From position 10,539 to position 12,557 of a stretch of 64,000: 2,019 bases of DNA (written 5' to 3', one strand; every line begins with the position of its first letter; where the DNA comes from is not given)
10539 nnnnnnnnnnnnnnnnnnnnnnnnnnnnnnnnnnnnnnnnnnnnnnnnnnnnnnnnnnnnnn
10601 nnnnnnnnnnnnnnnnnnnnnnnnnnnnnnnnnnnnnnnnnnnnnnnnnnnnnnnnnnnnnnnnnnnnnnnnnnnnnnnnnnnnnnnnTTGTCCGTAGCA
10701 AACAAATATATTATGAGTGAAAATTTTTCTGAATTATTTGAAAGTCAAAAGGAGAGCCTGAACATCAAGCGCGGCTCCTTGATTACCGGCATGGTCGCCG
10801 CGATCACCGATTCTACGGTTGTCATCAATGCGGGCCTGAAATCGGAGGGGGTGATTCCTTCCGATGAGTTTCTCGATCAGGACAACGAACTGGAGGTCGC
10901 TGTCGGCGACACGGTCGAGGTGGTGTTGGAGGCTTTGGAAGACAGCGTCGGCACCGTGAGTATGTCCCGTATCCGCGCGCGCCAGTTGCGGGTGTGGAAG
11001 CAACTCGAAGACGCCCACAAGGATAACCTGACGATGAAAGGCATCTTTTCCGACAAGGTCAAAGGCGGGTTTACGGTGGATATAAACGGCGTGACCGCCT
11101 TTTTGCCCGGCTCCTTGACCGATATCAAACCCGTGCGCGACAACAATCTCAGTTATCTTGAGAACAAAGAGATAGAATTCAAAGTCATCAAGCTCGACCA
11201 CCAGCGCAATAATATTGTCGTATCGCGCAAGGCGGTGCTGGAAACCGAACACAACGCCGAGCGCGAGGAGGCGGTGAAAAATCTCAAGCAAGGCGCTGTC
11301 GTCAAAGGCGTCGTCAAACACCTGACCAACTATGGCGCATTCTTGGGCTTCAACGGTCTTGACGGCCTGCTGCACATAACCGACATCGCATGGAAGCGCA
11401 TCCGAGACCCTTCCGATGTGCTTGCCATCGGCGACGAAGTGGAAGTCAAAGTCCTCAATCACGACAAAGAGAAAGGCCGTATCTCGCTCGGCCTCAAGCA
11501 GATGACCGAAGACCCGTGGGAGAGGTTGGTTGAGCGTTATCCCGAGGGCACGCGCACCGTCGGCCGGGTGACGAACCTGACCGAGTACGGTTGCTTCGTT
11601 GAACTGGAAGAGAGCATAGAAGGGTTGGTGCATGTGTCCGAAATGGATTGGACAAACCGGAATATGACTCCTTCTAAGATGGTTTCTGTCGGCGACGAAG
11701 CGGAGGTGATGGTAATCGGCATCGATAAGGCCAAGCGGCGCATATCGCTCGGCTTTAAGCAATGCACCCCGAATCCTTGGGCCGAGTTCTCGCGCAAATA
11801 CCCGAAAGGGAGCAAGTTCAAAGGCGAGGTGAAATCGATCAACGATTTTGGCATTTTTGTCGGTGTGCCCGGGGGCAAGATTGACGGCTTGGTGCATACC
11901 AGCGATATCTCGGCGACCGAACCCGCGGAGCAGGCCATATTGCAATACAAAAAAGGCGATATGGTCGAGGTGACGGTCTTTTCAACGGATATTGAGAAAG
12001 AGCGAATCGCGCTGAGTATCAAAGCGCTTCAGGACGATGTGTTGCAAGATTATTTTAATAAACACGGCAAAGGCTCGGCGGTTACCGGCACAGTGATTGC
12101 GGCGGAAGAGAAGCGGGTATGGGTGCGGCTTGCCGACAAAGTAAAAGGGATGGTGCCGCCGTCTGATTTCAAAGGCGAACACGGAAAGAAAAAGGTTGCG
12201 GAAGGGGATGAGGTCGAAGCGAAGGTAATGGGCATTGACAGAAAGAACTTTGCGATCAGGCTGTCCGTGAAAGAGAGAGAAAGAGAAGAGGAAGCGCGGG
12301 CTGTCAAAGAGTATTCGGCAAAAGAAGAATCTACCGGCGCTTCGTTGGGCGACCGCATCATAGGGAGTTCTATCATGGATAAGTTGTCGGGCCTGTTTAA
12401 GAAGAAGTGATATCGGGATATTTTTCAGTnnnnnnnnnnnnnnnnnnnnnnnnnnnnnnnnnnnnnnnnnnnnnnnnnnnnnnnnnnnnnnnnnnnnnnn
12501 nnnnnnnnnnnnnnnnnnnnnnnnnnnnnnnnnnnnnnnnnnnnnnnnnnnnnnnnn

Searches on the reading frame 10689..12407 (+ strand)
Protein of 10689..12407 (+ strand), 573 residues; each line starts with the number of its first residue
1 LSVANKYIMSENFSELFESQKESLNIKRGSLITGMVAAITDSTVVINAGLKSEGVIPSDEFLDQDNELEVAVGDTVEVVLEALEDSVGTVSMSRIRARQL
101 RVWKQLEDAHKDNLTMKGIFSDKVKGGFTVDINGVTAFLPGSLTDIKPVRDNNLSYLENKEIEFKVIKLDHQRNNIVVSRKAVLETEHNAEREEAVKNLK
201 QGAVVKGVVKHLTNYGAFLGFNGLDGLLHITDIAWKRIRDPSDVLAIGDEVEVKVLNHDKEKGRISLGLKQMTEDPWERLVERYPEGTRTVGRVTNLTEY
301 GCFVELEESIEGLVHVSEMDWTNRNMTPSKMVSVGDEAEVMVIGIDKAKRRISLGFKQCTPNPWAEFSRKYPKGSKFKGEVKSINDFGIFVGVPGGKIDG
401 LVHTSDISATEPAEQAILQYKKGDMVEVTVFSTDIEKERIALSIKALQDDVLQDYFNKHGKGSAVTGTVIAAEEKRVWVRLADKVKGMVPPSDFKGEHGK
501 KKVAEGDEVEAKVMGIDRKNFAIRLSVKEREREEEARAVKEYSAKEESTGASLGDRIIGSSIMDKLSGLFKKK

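Call 34: search_protein_families(library=pfam, proteins=[window:10689-12407:+], max_evalue=0.001)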
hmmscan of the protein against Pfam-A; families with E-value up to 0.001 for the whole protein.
window:10689-12407:+ (573 aa): 4 families
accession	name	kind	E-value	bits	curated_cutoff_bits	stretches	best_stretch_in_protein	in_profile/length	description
PF00575.29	S1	-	1.3e-82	272.6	22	5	200-270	3-74/74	S1 RNA binding domain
PF23459.1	S1_RRP5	-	1.2e-19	71.1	27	1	286-354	3-70/72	RRP5 S1 domain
PF21710.3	Spt6_S1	-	1.9e-13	51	27.5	1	462-530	17-89/91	Spt6, S1/OB domain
PF18614.7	RNase_II_C_S1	-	0.00042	20.5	26.6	0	466-489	4-28/59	RNase II-type exonuclease C-terminal S1 domain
